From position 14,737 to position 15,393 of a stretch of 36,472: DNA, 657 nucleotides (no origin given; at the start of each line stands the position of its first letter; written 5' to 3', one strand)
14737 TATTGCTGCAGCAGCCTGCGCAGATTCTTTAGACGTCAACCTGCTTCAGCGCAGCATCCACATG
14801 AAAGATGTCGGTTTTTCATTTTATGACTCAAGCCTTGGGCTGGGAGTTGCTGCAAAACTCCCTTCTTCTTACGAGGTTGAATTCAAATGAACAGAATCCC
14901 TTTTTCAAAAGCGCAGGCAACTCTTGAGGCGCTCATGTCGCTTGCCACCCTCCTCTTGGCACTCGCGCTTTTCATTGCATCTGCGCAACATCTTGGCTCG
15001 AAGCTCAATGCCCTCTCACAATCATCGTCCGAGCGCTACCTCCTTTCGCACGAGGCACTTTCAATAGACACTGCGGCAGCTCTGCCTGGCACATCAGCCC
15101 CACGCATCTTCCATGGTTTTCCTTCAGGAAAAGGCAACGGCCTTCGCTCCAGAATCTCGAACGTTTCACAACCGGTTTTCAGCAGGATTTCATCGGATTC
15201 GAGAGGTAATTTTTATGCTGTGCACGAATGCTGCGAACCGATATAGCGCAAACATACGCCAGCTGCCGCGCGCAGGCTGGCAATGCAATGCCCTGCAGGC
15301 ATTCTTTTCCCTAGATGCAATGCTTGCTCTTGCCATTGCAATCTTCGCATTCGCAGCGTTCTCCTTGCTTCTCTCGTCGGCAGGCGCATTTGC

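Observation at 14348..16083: Translationally coupled cassette of four prepilin-like proteins (candidate minor-pilin set) with no assembly machinery nearby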

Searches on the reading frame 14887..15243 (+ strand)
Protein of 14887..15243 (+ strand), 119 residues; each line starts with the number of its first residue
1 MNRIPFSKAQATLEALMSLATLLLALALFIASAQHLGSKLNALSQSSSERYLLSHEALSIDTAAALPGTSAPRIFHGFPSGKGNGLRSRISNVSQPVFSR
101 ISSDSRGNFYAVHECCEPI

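Call 6: search_protein_families(library=pfam, proteins=[window:14887-15243:+], max_evalue=1)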
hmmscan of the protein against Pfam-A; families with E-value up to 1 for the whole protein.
window:14887-15243:+ (119 aa): 0 families

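Call 7: search_protein_families(library=ncbifam, proteins=[window:14887-15243:+], max_evalue=1)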
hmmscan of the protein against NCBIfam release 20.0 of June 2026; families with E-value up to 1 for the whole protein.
window:14887-15243:+ (119 aa): 1 family
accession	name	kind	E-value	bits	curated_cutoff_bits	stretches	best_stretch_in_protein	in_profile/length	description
NF041002.1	pilin_ComGF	equivalog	0.089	13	80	1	13-55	7-49/139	competence type IV pilus minor pilin ComGF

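Call 8: find_encoding_contigs(protein=window:14887-15243:+, flank=10000, max_places=6)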
Protein window:14887-15243:+ (119 aa): no gene with exactly this product is on record in the collection.

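Call 36: search_solved_structures(query=A2, max_evalue=10, show_alignments=2)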
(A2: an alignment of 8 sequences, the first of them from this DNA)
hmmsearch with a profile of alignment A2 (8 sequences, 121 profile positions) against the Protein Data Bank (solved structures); distinct sequences matched with E-value up to 10: 2.
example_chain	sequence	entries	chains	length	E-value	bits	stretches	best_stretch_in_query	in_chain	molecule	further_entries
6ren_A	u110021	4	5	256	0.35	13.9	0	101-118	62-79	3fPizza6-SH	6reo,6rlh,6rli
6rej_A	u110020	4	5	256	1.2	12.1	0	101-118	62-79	Pizza6-SH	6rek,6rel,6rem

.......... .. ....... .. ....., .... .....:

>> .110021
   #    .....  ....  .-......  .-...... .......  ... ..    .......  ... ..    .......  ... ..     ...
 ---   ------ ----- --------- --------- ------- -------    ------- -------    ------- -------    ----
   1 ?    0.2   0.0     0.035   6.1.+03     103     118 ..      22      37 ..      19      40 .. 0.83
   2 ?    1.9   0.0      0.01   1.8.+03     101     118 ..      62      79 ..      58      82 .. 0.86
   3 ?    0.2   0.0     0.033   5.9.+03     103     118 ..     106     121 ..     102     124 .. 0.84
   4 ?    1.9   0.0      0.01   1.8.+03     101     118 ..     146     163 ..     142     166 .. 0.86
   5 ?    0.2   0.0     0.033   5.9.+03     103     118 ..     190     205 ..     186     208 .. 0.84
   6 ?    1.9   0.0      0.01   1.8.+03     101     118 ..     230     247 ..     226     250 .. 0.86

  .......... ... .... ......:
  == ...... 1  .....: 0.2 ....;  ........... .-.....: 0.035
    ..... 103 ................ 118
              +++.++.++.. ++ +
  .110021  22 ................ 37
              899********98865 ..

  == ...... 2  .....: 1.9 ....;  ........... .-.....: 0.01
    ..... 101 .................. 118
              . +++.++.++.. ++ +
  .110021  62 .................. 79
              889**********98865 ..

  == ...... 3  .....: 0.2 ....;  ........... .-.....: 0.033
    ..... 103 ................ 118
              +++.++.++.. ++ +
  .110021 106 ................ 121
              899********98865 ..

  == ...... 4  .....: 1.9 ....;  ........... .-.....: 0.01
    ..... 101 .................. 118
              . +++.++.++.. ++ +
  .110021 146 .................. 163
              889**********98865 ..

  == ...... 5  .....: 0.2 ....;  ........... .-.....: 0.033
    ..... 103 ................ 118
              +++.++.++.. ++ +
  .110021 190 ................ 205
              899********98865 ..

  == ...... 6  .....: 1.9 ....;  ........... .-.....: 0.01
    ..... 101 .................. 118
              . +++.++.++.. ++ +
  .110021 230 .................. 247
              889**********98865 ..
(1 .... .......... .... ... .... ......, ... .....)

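Call 70: search_protein_families(library=pfam, alignment_id=A6, max_evalue=10)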
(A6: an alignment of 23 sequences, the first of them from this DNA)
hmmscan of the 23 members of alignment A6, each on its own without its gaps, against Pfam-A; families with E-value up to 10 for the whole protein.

A. member 1, seq(118 aa): 0 families

B. families by the number of members that match (of 23 scanned): 12 families
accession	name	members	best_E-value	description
PF04021.17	Class_IIIsignal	6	0.015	Class III signal peptide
PF10724.14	DUF2516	5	0.055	Protein of unknown function (DUF2516)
PF07306.16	DUF1455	1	0.014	Protein of unknown function (DUF1455)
PF25243.1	WAV3_C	1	0.06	E3 ubiquitin-protein ligase WAV3-like, C-terminal domain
PF21687.3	T2SSK_1st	1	0.09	Type II secretion system (T2SS), protein K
PF18656.6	DUF5633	1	0.1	Family of unknown function (DUF5633)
PF10741.14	T2SSM_b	1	0.11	Type II secretion system (T2SS), protein M subtype b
PF25265.1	USP32_N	1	0.13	USP32 N-terminal domain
PF07117.17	DUF1373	1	0.15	Protein of unknown function (DUF1373)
PF11870.13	LutB_C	1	0.17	Lactate utilisation protein B, C-terminal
PF11773.13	ComGE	1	0.23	Competence system putative prepilin ComGE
PF11162.13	DUF2946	1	0.36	Protein of unknown function (DUF2946)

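Call 73: search_solved_structures(query=A6, max_evalue=10, show_alignments=2)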
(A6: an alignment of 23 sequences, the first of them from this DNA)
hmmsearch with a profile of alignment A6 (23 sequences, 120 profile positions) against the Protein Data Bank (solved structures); distinct sequences matched with E-value up to 10: 9.
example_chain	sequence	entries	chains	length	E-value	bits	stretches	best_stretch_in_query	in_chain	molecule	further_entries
8a3t_S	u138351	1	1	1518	0.13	15.5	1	34-65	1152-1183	HSL1 isoform 1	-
7eqd_A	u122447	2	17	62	0.72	13.1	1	13-48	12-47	Light-harvesting protein B-870 alpha chain | Antenna complex, alpha/beta subunit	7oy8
1xrd_A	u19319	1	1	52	0.76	13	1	13-42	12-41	Light-harvesting protein B-880, alpha chain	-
7oy8_2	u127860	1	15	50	0.83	12.9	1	13-41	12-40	Antenna complex, alpha/beta subunit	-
9k3q_2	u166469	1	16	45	0.96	12.7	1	13-40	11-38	Light-harvesting protein B-870 alpha chain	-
3x29_A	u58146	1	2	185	0.99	12.6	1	11-59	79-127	Claudin-19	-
8zjw_A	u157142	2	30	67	2.1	11.6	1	14-30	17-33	Alpha subunit of light-harvesting 1 complex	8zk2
6ren_A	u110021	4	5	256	4.7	10.4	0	100-118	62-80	3fPizza6-SH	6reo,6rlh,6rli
6rej_A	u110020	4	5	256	5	10.3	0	100-118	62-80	Pizza6-SH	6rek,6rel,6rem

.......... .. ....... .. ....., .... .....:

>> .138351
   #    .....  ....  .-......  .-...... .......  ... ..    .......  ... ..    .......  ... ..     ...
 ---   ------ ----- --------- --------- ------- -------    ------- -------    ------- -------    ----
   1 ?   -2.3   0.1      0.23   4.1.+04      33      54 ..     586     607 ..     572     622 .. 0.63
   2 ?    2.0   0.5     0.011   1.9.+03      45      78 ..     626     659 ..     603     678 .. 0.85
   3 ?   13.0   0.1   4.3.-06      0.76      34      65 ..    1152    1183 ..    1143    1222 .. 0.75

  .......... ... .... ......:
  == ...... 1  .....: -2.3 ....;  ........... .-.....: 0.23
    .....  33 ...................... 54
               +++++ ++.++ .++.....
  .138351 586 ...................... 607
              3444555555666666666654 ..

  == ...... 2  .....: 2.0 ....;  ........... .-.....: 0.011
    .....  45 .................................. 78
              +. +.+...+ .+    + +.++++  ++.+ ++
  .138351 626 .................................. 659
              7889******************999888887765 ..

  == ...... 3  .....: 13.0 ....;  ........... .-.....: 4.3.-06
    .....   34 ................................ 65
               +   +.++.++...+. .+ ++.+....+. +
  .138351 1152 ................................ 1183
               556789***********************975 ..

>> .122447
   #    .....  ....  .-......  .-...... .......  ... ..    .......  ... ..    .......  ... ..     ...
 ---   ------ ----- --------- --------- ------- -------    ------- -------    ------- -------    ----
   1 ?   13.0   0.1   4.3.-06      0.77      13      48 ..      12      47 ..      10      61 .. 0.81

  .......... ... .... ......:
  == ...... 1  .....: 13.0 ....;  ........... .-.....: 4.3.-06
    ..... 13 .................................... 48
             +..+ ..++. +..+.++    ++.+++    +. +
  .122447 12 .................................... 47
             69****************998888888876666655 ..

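Call 92: find_homologous_proteins(query=A6, max_evalue=0.01)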
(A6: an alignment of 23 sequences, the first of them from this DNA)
Query A6 (23 sequences) (118 aa, profile of the alignment): 70 proteins with E <= 0.01 among 8000 candidates.
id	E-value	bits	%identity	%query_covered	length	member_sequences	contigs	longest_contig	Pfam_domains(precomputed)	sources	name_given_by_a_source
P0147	5.1e-47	177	43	95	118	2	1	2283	-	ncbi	-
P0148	5.5e-47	176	38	91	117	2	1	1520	-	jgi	-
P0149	6.8e-47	176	31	91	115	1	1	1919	-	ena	-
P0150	1.3e-46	175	34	91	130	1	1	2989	-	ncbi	-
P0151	2.2e-46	175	42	94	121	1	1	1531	-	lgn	-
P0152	2.8e-46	174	35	92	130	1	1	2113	-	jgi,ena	-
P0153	3.4e-46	174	35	92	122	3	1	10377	-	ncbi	ncbi:MAG: hypothetical protein WCY41_06265 [Candidatus Micrarchaeia archaeon]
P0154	3.5e-46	174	33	91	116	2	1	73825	-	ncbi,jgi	ncbi:MAG: hypothetical protein WC861_03645 [Candidatus Micrarchaeia archaeon]|jgi:hypothetical prote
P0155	6.1e-46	173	40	95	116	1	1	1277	-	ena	-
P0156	8.1e-46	173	43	100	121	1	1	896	-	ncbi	-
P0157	8.3e-46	173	36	87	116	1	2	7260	-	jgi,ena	-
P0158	8.5e-46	173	33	91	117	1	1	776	-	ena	-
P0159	1.2e-45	172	-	-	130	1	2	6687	-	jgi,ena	-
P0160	1.2e-45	172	34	92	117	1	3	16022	-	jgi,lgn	-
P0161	2.1e-45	171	32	87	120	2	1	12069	-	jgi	-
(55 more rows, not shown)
